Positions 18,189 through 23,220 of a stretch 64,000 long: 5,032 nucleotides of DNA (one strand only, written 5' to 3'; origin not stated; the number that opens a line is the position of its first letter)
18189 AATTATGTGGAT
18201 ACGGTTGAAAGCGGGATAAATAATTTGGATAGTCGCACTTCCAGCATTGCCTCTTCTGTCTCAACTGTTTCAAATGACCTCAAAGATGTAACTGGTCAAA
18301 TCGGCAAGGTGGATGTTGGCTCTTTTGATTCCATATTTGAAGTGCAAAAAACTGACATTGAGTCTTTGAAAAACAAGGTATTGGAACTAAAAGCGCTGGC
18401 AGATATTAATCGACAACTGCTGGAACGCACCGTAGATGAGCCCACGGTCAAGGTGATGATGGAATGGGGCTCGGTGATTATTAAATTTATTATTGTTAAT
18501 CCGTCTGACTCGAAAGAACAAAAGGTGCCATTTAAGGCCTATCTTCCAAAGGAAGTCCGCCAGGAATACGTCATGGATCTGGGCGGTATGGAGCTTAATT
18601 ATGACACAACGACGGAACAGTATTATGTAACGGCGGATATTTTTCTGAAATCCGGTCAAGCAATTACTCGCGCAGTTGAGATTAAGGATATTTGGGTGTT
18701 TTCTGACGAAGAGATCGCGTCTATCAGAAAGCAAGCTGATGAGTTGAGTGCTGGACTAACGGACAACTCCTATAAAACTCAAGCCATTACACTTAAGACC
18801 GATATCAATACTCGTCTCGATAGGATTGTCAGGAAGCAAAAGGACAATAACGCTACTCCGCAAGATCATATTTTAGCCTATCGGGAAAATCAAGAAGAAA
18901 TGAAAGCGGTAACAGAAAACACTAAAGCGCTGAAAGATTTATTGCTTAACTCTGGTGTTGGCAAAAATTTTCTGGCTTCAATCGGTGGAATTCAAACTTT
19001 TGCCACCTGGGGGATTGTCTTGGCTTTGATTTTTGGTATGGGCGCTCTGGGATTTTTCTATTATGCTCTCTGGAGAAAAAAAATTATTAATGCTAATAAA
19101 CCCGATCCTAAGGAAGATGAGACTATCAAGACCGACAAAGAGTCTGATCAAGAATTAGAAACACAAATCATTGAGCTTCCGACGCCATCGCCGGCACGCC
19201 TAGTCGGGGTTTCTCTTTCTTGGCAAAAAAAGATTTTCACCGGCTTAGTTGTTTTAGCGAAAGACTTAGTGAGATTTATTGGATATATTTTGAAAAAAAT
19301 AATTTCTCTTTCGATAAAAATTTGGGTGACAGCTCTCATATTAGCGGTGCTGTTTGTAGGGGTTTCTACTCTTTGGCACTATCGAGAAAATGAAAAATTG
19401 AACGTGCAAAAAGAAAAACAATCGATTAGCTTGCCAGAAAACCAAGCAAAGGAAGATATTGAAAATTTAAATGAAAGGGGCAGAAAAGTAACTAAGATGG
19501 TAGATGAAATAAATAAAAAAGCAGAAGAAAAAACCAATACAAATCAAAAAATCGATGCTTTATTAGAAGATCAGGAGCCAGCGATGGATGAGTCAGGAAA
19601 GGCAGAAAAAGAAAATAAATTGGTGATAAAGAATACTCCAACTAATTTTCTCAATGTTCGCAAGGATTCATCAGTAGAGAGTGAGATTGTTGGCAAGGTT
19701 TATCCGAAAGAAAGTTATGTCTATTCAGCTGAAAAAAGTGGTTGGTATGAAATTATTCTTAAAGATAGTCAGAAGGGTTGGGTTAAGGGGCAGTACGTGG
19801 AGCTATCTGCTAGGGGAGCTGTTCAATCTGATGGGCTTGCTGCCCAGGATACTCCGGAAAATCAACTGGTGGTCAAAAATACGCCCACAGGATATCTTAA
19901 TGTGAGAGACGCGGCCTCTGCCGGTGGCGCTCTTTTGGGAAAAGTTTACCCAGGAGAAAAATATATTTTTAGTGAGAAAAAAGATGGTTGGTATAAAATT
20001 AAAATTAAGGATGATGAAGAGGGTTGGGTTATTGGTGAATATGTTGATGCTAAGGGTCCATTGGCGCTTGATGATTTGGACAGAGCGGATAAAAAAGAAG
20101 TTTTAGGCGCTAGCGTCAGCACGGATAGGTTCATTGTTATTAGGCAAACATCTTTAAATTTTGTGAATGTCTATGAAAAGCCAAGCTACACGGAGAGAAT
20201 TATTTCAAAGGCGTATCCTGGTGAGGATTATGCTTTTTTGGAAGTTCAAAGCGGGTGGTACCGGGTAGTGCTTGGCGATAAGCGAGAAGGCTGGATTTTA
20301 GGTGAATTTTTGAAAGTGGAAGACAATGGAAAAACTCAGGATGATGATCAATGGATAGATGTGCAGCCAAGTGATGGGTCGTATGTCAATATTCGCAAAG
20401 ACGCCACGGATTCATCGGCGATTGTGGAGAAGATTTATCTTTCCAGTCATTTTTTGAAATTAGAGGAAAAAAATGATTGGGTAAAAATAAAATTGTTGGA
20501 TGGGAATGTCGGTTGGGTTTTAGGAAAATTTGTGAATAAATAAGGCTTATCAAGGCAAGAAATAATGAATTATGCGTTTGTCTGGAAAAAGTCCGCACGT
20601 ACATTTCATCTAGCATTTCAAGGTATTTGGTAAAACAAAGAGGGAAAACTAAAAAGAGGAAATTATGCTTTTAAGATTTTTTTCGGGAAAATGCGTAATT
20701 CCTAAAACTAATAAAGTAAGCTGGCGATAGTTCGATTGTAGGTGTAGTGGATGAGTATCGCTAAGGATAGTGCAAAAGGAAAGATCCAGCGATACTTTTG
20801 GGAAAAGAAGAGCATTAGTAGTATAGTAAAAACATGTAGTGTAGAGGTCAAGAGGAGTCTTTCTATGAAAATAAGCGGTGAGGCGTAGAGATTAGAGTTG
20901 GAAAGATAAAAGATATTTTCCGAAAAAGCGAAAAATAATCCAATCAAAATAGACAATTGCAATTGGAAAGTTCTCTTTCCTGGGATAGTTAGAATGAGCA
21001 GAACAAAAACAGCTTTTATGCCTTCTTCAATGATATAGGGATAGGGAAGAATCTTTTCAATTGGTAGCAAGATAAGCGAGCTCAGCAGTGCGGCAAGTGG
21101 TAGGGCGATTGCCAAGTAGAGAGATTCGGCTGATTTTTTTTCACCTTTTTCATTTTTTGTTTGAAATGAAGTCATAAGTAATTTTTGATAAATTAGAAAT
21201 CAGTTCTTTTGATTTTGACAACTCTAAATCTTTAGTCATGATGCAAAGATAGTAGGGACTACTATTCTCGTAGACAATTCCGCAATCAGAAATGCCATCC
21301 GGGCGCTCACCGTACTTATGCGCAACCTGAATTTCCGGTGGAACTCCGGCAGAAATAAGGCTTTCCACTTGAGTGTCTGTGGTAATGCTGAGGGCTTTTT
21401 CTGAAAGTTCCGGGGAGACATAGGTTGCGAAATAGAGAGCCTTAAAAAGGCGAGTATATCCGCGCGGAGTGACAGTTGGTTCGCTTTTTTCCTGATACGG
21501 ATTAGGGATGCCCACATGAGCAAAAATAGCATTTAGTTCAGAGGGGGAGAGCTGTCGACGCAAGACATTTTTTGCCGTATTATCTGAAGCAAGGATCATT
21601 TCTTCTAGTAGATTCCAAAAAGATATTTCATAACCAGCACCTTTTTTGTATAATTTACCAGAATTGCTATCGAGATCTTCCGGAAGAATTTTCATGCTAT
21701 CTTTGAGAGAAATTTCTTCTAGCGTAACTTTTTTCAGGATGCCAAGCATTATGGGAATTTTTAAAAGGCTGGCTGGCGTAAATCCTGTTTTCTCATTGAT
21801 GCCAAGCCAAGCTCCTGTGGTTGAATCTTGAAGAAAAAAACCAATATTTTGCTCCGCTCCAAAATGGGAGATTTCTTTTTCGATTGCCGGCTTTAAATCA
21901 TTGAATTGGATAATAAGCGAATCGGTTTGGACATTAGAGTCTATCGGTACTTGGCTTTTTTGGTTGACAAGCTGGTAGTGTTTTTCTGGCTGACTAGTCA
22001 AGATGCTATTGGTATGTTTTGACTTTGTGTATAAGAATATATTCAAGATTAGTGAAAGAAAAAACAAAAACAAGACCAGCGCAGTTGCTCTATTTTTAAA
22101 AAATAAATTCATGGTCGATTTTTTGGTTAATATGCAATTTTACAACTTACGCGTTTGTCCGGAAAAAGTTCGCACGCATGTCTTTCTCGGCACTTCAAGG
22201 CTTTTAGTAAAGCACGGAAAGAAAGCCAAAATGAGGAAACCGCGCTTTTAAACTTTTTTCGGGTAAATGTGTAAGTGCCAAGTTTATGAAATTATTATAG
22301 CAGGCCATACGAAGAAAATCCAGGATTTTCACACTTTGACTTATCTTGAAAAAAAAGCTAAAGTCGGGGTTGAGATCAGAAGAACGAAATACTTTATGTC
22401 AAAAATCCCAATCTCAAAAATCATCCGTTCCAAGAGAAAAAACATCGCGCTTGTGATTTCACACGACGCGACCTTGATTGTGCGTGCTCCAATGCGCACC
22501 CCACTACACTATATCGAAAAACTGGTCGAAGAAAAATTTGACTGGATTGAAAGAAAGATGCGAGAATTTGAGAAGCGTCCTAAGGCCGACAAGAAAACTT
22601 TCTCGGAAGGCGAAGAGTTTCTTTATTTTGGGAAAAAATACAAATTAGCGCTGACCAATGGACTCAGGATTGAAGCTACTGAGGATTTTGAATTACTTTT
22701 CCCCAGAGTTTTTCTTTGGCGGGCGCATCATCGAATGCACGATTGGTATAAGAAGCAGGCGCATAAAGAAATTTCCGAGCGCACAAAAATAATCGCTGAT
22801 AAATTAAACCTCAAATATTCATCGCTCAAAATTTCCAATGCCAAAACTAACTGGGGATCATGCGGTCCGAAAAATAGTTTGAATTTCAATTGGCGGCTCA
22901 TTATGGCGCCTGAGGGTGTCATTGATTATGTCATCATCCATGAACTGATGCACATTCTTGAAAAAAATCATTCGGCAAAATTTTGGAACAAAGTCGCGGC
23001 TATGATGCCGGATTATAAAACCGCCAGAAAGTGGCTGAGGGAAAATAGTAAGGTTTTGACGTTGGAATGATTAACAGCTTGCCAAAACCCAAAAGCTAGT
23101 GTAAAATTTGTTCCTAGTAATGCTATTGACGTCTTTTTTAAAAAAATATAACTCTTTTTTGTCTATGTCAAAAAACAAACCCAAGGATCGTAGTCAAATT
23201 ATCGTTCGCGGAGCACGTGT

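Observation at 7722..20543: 12.8-kb gene for a ~4270-aa surface protein combining lectin-like, beta-helix, tandem-repeat, coiled-coil and four SH3b modules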

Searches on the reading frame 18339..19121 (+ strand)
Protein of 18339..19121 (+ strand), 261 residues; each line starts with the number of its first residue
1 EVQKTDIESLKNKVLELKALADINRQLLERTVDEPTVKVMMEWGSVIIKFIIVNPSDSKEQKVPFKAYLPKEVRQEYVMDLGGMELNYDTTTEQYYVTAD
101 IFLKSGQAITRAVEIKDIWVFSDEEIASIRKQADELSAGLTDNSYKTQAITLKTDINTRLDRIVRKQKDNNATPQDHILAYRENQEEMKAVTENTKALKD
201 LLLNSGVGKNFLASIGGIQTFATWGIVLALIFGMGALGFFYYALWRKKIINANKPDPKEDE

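Call 68: find_related_loci(query=A5, collection=genome_contigs, flank=10000)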
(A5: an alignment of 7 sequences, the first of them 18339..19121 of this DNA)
Query A5 (261 aa) in genome_contigs; peptide patterns used: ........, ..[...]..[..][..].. (x = any residue, [..] = any of these).
32 stretches matched a pattern; 20 encode a relative of the query (tblastn E <= 1e-3); 20 distinct loci.
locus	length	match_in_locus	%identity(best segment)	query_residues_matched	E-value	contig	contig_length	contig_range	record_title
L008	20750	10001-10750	76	1-250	8e-136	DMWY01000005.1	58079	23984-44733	MAG TPA_asm: Candidatus Moraniibacteriota bacterium isolate UBA12116 contig_1118, whole genome shotgun sequence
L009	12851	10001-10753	75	1-251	1e-135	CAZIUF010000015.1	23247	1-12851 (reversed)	MAG TPA_asm: uncultured Gammaproteobacteria bacterium isolate SRP342105_co1_63 genome assembly, contig: NODE_2912_length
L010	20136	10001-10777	70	1-259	2e-130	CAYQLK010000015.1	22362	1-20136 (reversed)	MAG TPA_asm: uncultured Gammaproteobacteria bacterium isolate SRP286056_co1_654 genome assembly, contig: NODE_2694_lengt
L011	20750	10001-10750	70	1-250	4e-127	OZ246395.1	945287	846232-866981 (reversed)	MAG: uncultured Candidatus Saccharibacteria bacterium isolate SRP292972_co1_112 genome assembly, chromosome: 1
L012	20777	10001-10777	68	1-259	2e-125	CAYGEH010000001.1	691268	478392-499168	MAG TPA_asm: uncultured Gammaproteobacteria bacterium isolate ERP113451_co2_205 genome assembly, contig: NODE_1_length_6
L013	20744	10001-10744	43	1-249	4e-75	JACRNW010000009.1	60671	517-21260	MAG: Candidatus Falkowbacteria bacterium isolate NC_groundwater_1945_Pr3_S-0.2um_44_4 scaffold_327018, whole genome shot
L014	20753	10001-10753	41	1-252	8e-71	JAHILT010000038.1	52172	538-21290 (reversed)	MAG: Patescibacteria group bacterium isolate KR13_N2.mb.37 KR13_N2.mb.37_k141_220600, whole genome shotgun sequence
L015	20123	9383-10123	40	3-250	2e-70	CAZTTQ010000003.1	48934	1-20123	MAG TPA_asm: uncultured Gammaproteobacteria bacterium isolate SRP278252_co2_124 genome assembly, contig: NODE_1184_lengt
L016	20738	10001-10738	43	6-252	3e-69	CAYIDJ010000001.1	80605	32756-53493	MAG TPA_asm: uncultured Candidatus Saccharibacteria bacterium isolate ERP119705_co18_51 genome assembly, contig: NODE_17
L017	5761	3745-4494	42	2-252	2e-68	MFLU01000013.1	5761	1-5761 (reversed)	MAG: Candidatus Kaiserbacteria bacterium RIFCSPLOWO2_01_FULL_50_24 rifcsplowo2_01_scaffold_41427, whole genome shotgun s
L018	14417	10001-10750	42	2-252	2e-68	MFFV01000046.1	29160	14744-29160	MAG: Candidatus Falkowbacteria bacterium RIFCSPLOWO2_02_FULL_45_15 rifcsplowo2_02_scaffold_7480, whole genome shotgun se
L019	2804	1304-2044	42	3-250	1e-68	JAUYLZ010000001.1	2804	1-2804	MAG: bacterium isolate C24_metabat.bin.60 C24_k141_711917, whole genome shotgun sequence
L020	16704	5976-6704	41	6-249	3e-67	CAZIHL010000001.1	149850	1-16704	MAG TPA_asm: uncultured Candidatus Saccharibacteria bacterium isolate SRP285395_co2_44 genome assembly, contig: NODE_109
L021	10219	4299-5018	41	10-250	6e-67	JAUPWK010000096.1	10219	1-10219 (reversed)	MAG: Patescibacteria group bacterium isolate erpe_2018_sw_45hr_WHONDRS-SW48-000100_B_bin.48 scaffold_1820859, whole geno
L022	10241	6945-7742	39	1-258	4e-66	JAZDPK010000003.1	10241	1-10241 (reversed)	MAG: Parcubacteria group bacterium isolate MEGAHIT-group-0.83 k141_7467410, whole genome shotgun sequence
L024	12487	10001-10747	38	1-250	1e-60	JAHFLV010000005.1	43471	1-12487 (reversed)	MAG: Candidatus Zambryskiibacteriota bacterium isolate nzgw441 NODE_1082_length_43472_cov_3.354663, whole genome shotgun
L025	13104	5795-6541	38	1-250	3e-59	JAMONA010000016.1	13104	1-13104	MAG: Candidatus Kaiserbacteria bacterium isolate 4281-140_metabat1_scaf2bin.078 4281-140_scaffold_2121_c1, whole genome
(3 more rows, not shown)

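Call 72: search_protein_families(library=pfam, proteins=[L013:4898-11335:+, L014:5705-11368:+, L016:5906-11254:+, L025:476-7261:+, L024:5369-10852:+], max_evalue=0.0001)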
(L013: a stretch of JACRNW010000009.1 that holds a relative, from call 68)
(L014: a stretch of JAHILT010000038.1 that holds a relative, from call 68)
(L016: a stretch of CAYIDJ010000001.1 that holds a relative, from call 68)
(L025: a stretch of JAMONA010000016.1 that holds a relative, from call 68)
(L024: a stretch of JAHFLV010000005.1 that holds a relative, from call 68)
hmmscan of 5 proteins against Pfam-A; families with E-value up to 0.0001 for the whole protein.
L013:4898-11335:+ (2146 aa): 2 families
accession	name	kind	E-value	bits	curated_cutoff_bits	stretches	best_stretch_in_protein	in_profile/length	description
PF01835.25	MG2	-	8.6e-22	77.8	32.8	0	340-404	34-96/96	MG2 domain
PF08239.17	SH3_3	-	3.3e-08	34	27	1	2094-2141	4-52/54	Bacterial SH3 domain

L014:5705-11368:+ (1888 aa): 4 families
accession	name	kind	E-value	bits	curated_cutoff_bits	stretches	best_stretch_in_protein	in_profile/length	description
PF13385.13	Laminin_G_3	-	6.9e-28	98.1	27.6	1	285-435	1-150/151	Concanavalin A-like lectin/glucanases superfamily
PF08239.17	SH3_3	-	3.2e-07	30.8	27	1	1829-1884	3-54/54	Bacterial SH3 domain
PF25788.1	Ig_Rha78A_N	-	3.2e-06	27.8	27.4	0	669-745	26-101/105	Rha78A-like, N-terminal immunoglobulin domain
PF01835.25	MG2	-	5.4e-06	27.1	32.8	0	1139-1209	14-83/96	MG2 domain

L016:5906-11254:+ (1783 aa): 4 families
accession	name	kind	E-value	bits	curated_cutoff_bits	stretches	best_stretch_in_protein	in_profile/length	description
PF13385.13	Laminin_G_3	-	4.4e-19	69.6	27.6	1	303-455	14-151/151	Concanavalin A-like lectin/glucanases superfamily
PF08239.17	SH3_3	-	3.5e-10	40.3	27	1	1729-1777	3-52/54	Bacterial SH3 domain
PF25788.1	Ig_Rha78A_N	-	2.9e-07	31.2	27.4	1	706-761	44-101/105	Rha78A-like, N-terminal immunoglobulin domain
PF01835.25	MG2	-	1.5e-06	28.9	32.8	0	1099-1167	12-78/96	MG2 domain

L025:476-7261:+ (2262 aa): 2 families
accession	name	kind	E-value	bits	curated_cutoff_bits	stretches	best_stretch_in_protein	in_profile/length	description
PF13385.13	Laminin_G_3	-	2.5e-37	128.8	27.6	2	447-595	2-150/151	Concanavalin A-like lectin/glucanases superfamily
PF08239.17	SH3_3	-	2e-10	41.1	27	1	2208-2259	2-54/54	Bacterial SH3 domain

L024:5369-10852:+ (1828 aa): 2 families
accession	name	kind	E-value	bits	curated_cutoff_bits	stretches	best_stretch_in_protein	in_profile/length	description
PF24299.1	DUF7483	-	5.3e-33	115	27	4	446-681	3-261/330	Domain of unknown function (DUF7483)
PF25788.1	Ig_Rha78A_N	-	2.9e-07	31.2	27.4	0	895-959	33-99/105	Rha78A-like, N-terminal immunoglobulin domain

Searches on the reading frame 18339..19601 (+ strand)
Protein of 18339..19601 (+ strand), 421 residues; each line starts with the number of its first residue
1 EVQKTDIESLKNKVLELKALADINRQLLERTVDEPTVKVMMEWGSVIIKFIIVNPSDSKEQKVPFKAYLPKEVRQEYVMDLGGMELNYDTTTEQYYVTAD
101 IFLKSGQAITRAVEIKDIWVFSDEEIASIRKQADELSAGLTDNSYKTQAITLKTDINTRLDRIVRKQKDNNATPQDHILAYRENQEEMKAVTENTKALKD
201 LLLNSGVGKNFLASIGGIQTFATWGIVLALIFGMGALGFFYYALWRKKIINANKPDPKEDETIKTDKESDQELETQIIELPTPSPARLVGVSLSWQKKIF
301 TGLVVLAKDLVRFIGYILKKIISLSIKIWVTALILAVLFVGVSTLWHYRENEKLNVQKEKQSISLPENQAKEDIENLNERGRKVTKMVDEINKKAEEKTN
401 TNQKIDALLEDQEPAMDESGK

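Call 36: find_homologous_proteins(query=window:18339-19601:+, max_evalue=0.001)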
Query window:18339-19601:+ (421 aa): 7 proteins with E <= 0.001 among 8000 candidates.
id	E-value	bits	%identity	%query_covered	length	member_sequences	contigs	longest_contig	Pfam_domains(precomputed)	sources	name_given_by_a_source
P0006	1.1e-132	461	56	97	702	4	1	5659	PF06347.20,PF08239.18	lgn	-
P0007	4.4e-127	443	54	98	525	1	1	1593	-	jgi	jgi:flagellar basal body-associated protein FliL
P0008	1.9e-63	233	44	59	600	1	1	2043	PF08239.18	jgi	jgi:hypothetical protein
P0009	1.1e-60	224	42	58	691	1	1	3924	PF08239.18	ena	-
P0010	1.0e-55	208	39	59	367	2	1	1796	-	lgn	-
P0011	3.3e-53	199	75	29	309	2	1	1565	-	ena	-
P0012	2.4e-52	197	37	59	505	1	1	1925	-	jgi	jgi:hypothetical protein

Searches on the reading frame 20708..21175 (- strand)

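Call 11: search_protein_families(library=pfam, proteins=[window:20708-21175:-], max_evalue=0.001)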
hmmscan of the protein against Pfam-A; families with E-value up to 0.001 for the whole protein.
window:20708-21175:- (155 aa): 1 family
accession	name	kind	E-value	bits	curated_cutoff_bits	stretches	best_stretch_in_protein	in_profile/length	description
PF13367.11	PrsW-protease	-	5.6e-07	29.7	23.5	1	48-150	52-174/196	PrsW family intramembrane metalloprotease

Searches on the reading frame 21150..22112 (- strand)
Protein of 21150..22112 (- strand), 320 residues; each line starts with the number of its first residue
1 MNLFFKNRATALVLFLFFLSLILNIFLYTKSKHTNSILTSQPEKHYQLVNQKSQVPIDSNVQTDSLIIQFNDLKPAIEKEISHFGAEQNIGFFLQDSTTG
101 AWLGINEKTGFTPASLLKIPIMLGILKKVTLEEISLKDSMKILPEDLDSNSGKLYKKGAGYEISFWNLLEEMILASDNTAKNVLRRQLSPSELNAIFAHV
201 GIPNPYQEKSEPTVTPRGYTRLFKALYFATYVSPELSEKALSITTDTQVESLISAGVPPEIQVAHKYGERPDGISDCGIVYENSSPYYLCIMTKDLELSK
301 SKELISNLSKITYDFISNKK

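Call 11: search_protein_families(library=pfam, proteins=[window:21150-22112:-], max_evalue=0.001)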
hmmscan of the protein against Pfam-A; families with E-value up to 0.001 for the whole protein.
window:21150-22112:- (320 aa): 1 family
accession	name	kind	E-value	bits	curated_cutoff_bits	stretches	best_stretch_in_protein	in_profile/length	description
PF13354.11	Beta-lactamase2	-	5e-43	147.4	22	1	91-293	1-214/214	Beta-lactamase enzyme family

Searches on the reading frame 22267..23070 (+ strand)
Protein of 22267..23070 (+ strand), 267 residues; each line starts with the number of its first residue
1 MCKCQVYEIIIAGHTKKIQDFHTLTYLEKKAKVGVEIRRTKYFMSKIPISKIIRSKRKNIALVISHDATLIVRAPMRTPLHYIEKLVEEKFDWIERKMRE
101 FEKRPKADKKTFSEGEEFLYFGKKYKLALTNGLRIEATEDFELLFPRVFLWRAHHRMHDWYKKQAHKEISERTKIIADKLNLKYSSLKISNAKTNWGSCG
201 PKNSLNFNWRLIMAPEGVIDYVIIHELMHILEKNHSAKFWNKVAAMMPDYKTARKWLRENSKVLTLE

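Call 11: search_protein_families(library=pfam, proteins=[window:22267-23070:+], max_evalue=0.001)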
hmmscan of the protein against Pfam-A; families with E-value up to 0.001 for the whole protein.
window:22267-23070:+ (267 aa): 1 family
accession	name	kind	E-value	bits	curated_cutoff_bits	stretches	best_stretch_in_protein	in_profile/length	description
PF01863.23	YgjP-like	-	3.5e-61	207.3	26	1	58-259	1-206/207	YgjP-like, metallopeptidase domain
